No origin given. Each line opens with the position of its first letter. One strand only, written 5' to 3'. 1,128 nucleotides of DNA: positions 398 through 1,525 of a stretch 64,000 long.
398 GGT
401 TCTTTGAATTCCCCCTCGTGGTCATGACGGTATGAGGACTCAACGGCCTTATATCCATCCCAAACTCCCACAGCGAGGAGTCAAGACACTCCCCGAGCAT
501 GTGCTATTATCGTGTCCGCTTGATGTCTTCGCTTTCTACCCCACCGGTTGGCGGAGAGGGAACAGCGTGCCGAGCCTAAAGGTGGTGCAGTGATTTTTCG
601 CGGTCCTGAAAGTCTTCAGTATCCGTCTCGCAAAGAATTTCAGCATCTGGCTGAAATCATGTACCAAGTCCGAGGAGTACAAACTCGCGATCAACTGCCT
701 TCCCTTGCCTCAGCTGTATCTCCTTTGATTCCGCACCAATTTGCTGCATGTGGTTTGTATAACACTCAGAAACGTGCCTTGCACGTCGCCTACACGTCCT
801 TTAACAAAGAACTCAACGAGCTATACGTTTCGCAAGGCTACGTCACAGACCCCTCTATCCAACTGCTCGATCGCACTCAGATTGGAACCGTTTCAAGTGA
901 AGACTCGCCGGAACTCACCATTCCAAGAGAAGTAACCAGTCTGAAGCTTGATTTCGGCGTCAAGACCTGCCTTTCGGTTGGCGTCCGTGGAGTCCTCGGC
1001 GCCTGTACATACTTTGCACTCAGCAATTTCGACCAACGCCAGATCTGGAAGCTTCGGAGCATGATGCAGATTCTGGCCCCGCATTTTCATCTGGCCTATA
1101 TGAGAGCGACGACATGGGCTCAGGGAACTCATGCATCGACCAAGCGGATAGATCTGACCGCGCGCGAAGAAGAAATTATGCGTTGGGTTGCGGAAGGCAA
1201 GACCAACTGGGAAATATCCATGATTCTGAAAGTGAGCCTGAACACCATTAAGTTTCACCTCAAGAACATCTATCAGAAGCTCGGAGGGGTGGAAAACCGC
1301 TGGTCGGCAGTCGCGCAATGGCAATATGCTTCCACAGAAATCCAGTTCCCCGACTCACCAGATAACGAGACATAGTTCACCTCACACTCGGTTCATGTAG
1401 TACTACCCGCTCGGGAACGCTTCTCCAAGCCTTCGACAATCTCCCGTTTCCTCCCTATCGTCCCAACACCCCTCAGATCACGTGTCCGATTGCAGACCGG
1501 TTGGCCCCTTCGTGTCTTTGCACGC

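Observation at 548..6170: Two LuxR-type regulators bracket a nitroreductase-like / atypical ketosynthase / P450 operon: a candidate orphan signal or lipid-derived metabolite cluster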

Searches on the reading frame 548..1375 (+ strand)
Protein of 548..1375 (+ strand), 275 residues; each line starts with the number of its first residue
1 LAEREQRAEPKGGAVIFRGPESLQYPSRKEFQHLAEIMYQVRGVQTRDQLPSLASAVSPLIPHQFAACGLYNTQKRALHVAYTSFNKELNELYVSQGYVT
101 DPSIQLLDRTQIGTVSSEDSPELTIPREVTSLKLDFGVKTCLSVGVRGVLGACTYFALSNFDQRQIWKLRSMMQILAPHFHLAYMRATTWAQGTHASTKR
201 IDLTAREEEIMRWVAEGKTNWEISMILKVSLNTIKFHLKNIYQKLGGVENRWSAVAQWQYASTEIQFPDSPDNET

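Call 5: search_protein_families(library=pfam, proteins=[window:548-1375:+], max_evalue=0.01)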
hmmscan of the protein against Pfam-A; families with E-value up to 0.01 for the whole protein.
window:548-1375:+ (275 aa): 2 families
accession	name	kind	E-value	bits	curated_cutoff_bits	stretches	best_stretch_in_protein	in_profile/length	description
PF00196.25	GerE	-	3e-18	65.6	23.5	1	203-254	3-53/57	Bacterial regulatory proteins, luxR family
PF03472.21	Autoind_bind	-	4.8e-05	23.4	23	1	81-183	38-148/149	Autoinducer binding domain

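Call 6: search_protein_families(library=ncbifam, proteins=[window:548-1375:+], max_evalue=0.01)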
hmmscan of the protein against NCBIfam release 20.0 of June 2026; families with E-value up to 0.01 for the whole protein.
window:548-1375:+ (275 aa): 21 families
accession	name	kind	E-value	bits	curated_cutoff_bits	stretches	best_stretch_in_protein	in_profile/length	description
TIGR03020.2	EpsA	equivalog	1.9e-27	96.5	170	1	29-257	4-244/247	XrtB/PEP-CTERM-associated transcriptional regulator EpsA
NF007561.1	PRK10188.1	equivalog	3.8e-13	49.3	350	1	191-246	168-223/240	quorum-sensing transcriptional regulator SdiA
NF007505.1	PRK10100.1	equivalog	4.1e-10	39.7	250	1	196-256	138-197/204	biofilm master transcriptional regulator CsgD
TIGR03541.1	reg_near_HchA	equivalog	8e-10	38.6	215.6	1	157-247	132-216/232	PA1136 family autoinducer-binding transcriptional regulator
NF047785.1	respo_reg_MadR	equivalog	1.3e-09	37.8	300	1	197-255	143-200/209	MadR family response regulator transcription factor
NF047402.1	TransRegVisN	equivalog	4.3e-09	36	250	1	189-244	172-227/246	transcriptional regulator VisN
NF003420.0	PRK04841.1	equivalog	1.4e-08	33.3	537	1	200-257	836-892/903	HTH-type transcriptional regulator MalT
NF052445.1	RespRegMctR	equivalog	1.9e-08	33.9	300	1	197-246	139-188/205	two-component system response regulator MctR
NF010444.1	PRK13870.1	equivalog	3.5e-08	33.2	250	1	73-245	41-216/234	autoinducer-binding transcriptional regulator TraR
NF052366.1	photon_PedR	equivalog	3.8e-07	30.2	120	1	202-258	2-56/74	photosynthetic electron transport-dependent transcriptional regulator PedR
NF007935.0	PRK10651.1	equivalog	7.2e-07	28.6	250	1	192-246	144-199/216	two-component system response regulator NarL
NF011896.0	PRK15369.1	equivalog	8.5e-07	28.8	242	1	195-246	142-193/211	two component system response regulator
NF007403.0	PRK09935.1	equivalog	2.2e-06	27.4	271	1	162-246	109-193/210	fimbria biosynthesis transcriptional regulator FimZ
NF007708.0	PRK10403.1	equivalog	1.8e-05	24.3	343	1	203-252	154-202/215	nitrate/nitrite response regulator protein NarP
NF040749.1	tetrathio_RR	equivalog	0.0001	22.1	290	1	186-246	117-177/191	tetrathionate respiration response regulator TtrR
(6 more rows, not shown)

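Call 44: search_solved_structures(query=A3, max_evalue=0.01, show_alignments=4)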
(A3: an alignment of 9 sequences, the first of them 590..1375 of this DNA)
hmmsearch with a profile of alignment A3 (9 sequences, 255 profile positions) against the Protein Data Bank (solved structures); distinct sequences matched with E-value up to 0.01: 37.
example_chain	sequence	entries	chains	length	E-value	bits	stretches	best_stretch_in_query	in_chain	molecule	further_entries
3qp5_A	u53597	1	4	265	1.1e-21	80.6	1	12-233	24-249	CviR transcriptional regulator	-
3qp6_A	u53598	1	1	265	1e-20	77.5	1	138-234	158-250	CviR transcriptional regulator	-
7r3g_B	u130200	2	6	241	1.3e-20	77.1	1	19-235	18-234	Regulatory protein RhlR | PROSS optimized variant of RhlR with 75 mutations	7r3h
7r3i_A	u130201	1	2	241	2e-18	69.9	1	19-234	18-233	PROSS optimized variant of RhlR with 61 mutations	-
4lfu_A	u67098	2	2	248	3.2e-18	69.3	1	19-236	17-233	Regulatory protein SdiA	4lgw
4y13_A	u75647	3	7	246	4.6e-18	68.7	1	21-231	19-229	Transcriptional regulator of ftsQAZ gene cluster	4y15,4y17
6mwz_A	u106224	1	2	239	6.2e-18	68.3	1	60-234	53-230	Transcriptional regulator LasR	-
6mvn_A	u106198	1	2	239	9.7e-18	67.7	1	60-234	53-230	Transcriptional regulator LasR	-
6mwh_A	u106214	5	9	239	3.8e-17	65.7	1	60-234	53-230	Transcriptional regulator LasR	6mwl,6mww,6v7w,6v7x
7r3j_C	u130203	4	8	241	6.3e-16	61.7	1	40-234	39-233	Regulatory protein RhlR | RhlR protein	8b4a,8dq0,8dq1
7r3e_A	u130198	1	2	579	6.7e-15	58.4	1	40-234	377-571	2-aminobenzoylacetyl-CoA thioesterase,Regulatory protein RhlR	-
3szt_A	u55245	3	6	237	2.4e-13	53.3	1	60-232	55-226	Quorum-sensing control repressor | LuxR family transcriptional regulator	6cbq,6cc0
4wt0_B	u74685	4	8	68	1.6e-11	47.3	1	180-239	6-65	Response regulator receiver domain protein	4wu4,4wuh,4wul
4wsz_A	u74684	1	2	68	1.2e-10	44.5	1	180-239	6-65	Response regulator receiver domain protein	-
3kln_A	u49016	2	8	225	1.7e-10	44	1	165-234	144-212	Transcriptional regulator, LuxR family | Transcriptional regulator VpsT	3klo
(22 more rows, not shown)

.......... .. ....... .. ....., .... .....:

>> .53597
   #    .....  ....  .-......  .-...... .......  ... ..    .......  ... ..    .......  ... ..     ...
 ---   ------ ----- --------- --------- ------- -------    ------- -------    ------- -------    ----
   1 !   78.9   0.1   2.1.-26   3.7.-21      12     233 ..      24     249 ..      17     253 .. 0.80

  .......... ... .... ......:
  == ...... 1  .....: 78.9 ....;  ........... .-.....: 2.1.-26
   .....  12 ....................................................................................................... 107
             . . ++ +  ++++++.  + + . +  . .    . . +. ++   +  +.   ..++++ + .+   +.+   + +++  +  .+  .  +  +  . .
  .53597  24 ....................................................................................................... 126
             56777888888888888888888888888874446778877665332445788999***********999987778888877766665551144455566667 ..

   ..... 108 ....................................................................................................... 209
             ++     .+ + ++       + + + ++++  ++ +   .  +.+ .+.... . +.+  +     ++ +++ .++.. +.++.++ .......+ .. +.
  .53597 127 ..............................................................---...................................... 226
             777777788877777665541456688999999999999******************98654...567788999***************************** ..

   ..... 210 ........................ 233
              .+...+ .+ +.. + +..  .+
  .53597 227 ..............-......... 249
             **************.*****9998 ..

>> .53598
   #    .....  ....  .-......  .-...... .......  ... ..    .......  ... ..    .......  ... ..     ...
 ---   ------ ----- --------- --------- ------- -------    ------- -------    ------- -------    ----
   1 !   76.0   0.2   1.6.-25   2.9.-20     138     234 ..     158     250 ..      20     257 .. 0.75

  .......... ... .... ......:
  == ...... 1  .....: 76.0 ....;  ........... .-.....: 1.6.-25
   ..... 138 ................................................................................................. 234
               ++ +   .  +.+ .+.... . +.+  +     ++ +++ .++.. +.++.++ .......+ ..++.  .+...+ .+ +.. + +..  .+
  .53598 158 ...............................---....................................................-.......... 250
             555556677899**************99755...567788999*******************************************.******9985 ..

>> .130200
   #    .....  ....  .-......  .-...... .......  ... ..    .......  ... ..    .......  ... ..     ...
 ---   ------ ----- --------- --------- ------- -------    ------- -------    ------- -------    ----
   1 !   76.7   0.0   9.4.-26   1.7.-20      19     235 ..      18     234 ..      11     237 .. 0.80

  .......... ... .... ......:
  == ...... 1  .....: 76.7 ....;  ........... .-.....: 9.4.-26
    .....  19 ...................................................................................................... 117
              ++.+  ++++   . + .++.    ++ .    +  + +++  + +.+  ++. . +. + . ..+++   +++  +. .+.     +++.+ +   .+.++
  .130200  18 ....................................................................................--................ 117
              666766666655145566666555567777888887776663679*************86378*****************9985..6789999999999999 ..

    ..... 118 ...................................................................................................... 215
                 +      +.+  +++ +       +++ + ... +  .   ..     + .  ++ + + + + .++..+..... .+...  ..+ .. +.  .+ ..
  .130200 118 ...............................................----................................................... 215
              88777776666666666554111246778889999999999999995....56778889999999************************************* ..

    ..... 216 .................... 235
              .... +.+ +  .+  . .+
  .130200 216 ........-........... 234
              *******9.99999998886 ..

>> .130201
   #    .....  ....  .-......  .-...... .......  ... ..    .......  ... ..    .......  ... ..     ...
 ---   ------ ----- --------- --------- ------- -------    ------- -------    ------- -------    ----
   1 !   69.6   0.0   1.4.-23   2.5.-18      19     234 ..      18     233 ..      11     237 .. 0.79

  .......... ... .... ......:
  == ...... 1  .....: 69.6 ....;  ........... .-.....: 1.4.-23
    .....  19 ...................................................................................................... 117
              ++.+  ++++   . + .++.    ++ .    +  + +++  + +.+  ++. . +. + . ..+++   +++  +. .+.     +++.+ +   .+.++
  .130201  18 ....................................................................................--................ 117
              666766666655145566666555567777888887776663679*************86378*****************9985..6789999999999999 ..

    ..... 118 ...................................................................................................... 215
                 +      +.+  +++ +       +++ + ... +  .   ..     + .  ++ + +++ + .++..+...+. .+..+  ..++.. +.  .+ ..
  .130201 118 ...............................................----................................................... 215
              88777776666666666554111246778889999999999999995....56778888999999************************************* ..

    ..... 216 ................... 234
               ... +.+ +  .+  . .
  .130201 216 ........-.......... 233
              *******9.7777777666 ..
